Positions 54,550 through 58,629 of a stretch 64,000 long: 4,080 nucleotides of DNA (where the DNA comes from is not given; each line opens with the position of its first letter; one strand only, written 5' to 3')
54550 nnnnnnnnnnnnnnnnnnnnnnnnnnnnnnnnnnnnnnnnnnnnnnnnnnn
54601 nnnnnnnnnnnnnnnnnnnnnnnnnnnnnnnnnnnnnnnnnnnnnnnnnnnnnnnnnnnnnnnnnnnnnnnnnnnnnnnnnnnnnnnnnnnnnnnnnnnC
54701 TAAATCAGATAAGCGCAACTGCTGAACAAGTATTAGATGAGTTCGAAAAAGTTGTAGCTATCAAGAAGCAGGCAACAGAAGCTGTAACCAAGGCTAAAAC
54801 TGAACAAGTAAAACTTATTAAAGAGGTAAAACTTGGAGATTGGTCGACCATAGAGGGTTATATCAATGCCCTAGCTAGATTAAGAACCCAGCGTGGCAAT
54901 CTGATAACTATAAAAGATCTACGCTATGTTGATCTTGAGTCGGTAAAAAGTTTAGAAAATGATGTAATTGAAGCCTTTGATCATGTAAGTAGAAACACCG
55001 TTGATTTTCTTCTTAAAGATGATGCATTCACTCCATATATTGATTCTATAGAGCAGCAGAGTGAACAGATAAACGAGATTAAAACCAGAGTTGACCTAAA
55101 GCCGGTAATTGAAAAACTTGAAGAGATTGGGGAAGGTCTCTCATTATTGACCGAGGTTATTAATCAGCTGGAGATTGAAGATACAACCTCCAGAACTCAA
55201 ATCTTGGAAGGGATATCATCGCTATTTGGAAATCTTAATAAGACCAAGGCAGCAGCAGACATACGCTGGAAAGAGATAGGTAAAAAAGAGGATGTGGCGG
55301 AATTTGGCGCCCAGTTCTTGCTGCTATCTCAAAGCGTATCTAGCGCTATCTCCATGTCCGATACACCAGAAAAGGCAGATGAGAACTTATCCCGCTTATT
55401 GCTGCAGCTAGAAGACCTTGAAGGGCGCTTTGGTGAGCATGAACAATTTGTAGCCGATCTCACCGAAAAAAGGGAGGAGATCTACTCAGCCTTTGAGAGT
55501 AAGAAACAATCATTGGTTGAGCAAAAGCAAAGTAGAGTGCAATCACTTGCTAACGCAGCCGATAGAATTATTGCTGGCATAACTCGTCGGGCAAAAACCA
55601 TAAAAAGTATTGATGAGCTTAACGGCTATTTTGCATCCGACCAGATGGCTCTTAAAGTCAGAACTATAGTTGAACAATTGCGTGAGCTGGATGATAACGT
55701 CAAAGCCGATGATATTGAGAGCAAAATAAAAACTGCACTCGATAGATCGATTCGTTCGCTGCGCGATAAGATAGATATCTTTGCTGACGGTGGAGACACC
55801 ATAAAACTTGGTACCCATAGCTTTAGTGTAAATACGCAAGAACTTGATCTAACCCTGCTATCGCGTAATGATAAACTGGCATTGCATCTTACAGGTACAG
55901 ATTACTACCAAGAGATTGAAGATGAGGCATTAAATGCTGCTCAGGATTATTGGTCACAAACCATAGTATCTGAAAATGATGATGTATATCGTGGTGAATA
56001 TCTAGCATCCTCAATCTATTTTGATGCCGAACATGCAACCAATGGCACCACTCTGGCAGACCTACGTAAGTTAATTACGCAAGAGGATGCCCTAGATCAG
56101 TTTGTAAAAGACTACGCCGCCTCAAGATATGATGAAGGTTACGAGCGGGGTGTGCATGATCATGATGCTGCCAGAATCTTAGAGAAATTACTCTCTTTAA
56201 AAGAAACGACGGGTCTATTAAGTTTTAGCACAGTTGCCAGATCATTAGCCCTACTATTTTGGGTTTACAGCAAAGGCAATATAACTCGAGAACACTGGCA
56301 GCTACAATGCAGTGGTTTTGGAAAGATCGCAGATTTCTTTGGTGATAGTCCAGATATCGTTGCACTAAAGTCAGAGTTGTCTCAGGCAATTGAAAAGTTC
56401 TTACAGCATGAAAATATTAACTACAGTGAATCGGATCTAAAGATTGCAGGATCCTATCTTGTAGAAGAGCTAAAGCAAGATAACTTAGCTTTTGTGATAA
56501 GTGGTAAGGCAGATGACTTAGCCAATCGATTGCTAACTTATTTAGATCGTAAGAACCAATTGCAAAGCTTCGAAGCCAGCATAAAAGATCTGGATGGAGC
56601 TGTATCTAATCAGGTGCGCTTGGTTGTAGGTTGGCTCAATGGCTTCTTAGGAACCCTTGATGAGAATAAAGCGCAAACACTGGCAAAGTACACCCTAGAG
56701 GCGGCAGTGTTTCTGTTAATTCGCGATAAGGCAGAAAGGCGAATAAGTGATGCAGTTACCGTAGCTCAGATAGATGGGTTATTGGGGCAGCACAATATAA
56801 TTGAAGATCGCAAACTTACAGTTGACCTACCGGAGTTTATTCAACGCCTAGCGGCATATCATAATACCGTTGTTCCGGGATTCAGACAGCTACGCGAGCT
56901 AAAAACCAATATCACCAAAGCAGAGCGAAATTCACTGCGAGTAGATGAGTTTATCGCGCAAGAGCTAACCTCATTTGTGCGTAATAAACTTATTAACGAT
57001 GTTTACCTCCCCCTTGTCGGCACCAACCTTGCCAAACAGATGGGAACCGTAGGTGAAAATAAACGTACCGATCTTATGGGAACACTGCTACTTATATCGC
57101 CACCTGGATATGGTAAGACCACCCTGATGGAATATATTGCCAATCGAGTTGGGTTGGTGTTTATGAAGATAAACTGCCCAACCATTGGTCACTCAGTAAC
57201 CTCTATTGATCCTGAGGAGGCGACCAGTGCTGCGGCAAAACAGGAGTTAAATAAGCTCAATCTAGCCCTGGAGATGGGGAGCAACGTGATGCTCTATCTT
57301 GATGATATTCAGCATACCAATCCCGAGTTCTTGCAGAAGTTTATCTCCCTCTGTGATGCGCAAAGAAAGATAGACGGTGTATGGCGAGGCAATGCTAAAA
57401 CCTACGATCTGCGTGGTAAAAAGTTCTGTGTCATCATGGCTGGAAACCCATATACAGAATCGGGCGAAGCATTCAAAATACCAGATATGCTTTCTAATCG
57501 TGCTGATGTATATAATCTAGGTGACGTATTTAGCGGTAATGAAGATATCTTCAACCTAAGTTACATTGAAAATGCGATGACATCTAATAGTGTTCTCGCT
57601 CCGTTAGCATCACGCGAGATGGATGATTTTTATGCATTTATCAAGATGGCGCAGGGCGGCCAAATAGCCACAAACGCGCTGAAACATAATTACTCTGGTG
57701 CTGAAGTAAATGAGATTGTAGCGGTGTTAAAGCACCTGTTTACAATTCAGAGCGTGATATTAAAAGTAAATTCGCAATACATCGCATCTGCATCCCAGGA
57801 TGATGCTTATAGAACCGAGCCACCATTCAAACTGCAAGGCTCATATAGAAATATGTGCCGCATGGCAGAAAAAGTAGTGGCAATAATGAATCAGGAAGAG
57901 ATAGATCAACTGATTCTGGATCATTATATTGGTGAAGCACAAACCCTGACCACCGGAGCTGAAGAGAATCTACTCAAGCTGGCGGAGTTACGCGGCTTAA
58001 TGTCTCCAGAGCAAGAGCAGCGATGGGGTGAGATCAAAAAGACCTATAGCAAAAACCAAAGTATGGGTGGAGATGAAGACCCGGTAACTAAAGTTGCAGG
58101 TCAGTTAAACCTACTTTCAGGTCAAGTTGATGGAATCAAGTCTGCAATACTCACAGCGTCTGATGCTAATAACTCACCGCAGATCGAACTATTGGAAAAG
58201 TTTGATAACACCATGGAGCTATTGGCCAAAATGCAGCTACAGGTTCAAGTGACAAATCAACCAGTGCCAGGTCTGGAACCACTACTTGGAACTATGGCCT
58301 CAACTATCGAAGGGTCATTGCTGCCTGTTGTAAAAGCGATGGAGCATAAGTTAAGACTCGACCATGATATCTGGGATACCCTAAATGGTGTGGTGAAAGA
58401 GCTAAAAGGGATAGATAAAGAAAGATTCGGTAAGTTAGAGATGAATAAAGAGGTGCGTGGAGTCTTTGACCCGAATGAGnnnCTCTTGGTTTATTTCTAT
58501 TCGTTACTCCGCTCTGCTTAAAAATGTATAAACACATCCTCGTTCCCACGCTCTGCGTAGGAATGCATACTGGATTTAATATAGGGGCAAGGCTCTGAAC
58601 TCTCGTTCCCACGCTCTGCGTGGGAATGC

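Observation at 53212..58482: Architecture of the giant protein: ~1250 aa with no motifs I recognise, then a MoxR-like ATPase, then a separable 160-aa C-terminal module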

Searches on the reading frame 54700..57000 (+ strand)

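Call 27: search_protein_families(library=pfam, proteins=[window:54700-57000:+], max_evalue=10)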
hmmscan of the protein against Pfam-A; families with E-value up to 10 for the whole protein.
window:54700-57000:+ (767 aa): 7 families
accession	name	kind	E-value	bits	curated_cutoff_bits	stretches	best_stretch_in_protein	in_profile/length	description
PF25472.1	DUF7902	-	1.3e-25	89.8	26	1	108-191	1-84/85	Domain of unknown function (DUF7902)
PF10046.14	BLOC1_2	-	0.014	16.2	33.4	1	111-158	40-85/96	Biogenesis of lysosome-related organelles complex-1 subunit 2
PF05823.17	Gp-FAR-1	-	0.073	13.9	29.2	1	244-340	36-127/149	Nematode fatty acid retinoid binding protein (Gp-FAR-1)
PF19959.4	EAD4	-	0.68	10.9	27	1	306-365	31-88/123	Effector-associated domain 4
PF10303.14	DUF2408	-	1.5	9.9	25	1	209-311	18-94/130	Protein of unknown function (DUF2408)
PF23109.1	ARCH_RTEL1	-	3.7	8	27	1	552-627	36-109/181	RTEL1 helicase, ARCH domain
PF22456.1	PqqF-like_C_4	-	6.5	7.4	27.5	1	247-290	55-99/100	PQQ synthase PqqF-like, C-terminal lobe domain 4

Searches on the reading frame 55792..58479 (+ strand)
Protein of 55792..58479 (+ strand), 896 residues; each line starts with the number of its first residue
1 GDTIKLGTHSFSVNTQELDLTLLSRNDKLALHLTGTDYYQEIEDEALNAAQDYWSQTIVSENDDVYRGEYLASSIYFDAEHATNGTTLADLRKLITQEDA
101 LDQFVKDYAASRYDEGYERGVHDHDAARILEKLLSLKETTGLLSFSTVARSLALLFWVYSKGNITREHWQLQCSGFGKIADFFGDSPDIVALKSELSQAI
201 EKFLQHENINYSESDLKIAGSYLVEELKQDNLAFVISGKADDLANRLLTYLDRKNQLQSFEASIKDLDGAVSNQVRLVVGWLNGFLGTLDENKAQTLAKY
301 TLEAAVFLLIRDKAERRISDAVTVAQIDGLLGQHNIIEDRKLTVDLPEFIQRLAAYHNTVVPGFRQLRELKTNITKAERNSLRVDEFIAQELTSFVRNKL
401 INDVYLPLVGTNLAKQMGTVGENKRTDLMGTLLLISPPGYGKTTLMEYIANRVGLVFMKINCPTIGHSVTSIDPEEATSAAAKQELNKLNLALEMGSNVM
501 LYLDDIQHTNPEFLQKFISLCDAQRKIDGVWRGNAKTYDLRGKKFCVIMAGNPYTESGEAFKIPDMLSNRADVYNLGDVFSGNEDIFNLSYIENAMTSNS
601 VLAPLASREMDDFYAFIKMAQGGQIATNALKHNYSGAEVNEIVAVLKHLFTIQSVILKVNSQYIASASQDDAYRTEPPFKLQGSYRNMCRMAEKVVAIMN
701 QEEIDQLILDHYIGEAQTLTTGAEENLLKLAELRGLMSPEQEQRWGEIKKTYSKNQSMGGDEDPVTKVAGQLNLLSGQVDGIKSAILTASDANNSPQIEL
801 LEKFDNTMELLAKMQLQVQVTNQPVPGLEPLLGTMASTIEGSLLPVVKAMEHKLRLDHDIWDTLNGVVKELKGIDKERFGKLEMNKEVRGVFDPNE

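Call 49: predict_structure(alignment_id=A3)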
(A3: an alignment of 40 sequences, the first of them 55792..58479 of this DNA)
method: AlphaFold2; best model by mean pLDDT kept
length: 896 residues; sequences in the alignment: 40
mean_pLDDT: 79.1   pTM: 0.62
mean pLDDT of the five models: 79.1, 77.5, 77.3, 73.6, 71.4
residues with pLDDT >= 90: 324; 70-90: 358; 50-70: 119; < 50: 95
segments of 3 or more residues with pLDDT < 50: 556-559, 760-782, 788-801, 810-826, 851-857, 875-896
pLDDT, mean of each block of 10 residues (from residue 1): 76 81 86 90 88 89 94 92 84 90 93 89 95 91 92 92 79 87 80 93 93 90 91 92 95 95 90 95 95 91 94 88 93 93 92 91 92 90 81 64 78 75 56 58 80 87 85 89 92 91 83 79 78 89 81 54 55 58 78 85 83 89 84 87 92 88 73 78 83 92 91 82 86 89 88 70 43 46 48 43 49 35 46 60 56 47 59 48 36 35
secondary structure, 60 per line:
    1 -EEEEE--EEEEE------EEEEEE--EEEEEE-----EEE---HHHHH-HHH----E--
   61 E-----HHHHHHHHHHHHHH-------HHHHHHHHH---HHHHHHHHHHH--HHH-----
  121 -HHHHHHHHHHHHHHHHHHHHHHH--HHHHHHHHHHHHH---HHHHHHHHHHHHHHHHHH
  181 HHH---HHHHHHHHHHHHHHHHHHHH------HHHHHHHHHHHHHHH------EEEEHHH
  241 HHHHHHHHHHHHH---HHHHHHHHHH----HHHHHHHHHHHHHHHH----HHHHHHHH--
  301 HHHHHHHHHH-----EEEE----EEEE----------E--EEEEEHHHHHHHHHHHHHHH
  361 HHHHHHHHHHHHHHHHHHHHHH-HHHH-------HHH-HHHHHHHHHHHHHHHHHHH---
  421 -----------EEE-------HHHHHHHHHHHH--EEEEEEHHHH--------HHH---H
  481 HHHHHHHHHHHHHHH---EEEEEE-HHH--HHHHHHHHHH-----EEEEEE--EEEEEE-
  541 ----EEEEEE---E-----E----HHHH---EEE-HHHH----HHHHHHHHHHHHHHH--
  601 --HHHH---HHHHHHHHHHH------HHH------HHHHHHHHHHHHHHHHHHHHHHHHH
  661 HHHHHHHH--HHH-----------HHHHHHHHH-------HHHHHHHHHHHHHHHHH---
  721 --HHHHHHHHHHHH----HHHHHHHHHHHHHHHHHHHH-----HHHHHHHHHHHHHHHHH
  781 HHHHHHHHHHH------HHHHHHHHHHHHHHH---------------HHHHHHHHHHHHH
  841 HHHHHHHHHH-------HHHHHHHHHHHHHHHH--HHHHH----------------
elements in order (helices of 4 or more, strands of 3 or more residues): E2-6 E9-13 E20-25 E28-33 E39-41 H45-49 H67-80 H88-96 H100-110 H122-144 H147-159 H163-183 H187-206 H213-227 E234-237 H238-253 H257-266 H271-286 H291-298 H301-310 E316-319 E324-327 E341-345 H346-382 H384-387 H399-417 E432-434 H442-453 E456-461 H462-465 H480-495 E499-504 H511-520 E526-531 E534-539 E545-550 H565-568 E572-574 H576-579 H584-598 H603-606 H610-620 H636-668 H685-693 H701-717 H723-734 H739-758 H764-791 H798-812 H828-850 H858-873 H876-880
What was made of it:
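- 55792..56946 (+): Beta-hairpin segment followed by a compact all-alpha domain (aa 861-1245) with no recognised family. AF2 model pLDDT is about 85-95 (call 49).
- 56959..58011 (+): AAA+ module (aa ~1250-1600): Walker A nt 57100-57123, Walker B (LDD, not DE) nt 57292-57315, sensor-1 Asn and candidate Arg-finger segment nt 57433-57522, a beta-hairpin before sensor 1, then lid and further helices. The hairpin appears as strands at model residues 526-539 (call 49).
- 58000..58482 (+): C-terminal tail (aa 1597-1756), copy 1 of the repeated 483 nt. It is modelled as helices with pLDDT below 50 (call 49).
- On AAA_5 (dynein-related AAA+ subfamily, Pfam PF07728): The model shows a beta-hairpin just before the sensor-1 strand (model strands 526-531 and 534-539; call 49).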

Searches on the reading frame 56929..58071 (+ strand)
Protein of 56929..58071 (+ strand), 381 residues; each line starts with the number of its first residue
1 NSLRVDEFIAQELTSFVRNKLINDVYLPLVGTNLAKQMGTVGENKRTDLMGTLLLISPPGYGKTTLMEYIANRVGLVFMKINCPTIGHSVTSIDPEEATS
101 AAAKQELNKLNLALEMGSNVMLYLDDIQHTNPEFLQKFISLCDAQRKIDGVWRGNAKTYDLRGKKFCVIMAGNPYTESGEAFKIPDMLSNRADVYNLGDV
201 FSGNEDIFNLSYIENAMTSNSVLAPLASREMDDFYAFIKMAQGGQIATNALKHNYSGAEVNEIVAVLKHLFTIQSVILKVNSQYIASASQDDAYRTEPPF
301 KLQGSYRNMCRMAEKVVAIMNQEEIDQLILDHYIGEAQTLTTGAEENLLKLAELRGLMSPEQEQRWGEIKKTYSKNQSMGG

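Call 86: search_protein_families(library=pfam, proteins=[window:56929-58071:+], max_evalue=10)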
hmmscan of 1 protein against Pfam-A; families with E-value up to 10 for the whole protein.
window:56929-58071:+ (381 aa): 10 families
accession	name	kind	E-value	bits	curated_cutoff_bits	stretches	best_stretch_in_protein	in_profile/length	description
PF07728.20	AAA_5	-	4.9e-08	33.5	22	1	53-176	2-125/139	AAA domain (dynein-related subfamily)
PF00004.35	AAA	-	7.2e-08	33.4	21.2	1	53-173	1-109/131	ATPase family associated with various cellular activities (AAA)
PF13401.12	AAA_22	-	8.9e-06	26.5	27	1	51-146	6-111/130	AAA domain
PF05496.18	RuvB_N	-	0.00027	21.2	27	1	44-88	27-71/159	Holliday junction DNA helicase RuvB P-loop domain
PF13191.12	AAA_16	-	0.032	15.2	32.6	1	51-92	25-72/167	AAA ATPase domain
PF07726.17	AAA_3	-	0.04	14.2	27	1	53-187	2-124/131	ATPase family associated with various cellular activities (AAA)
PF21044.3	CIP2A_N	-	0.057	12.5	26.3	1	209-269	71-131/544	CIP2A, N-terminal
PF20274.4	cREC_REC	-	0.071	14.2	27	1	308-338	16-44/88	Cyclic-phosphate processing Receiver domain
PF20720.3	nSTAND3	-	0.13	12.4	27.2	1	51-73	18-40/155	Novel STAND NTPase 3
PF24918.1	NET2A_C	-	0.15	12.3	27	1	100-158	60-119/180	NET2A, C-terminal domain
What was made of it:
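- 56959..58011 (+): Pfam AAA_5 33.5 bits and AAA 33.4 bits, both above cut-off (call 86).
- On AAA_5 (dynein-related AAA+ subfamily, Pfam PF07728): 33.5 bits against a cut-off of 22, model positions 2-125 of 139 (call 86).
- Closest known: Dynein and midasin. Same: Pfam AAA_5 passes its threshold (call 86).
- Checked: The AAA_5 and AAA Pfam models both pass their curated cut-offs (call 86), so the motifs are not chance.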
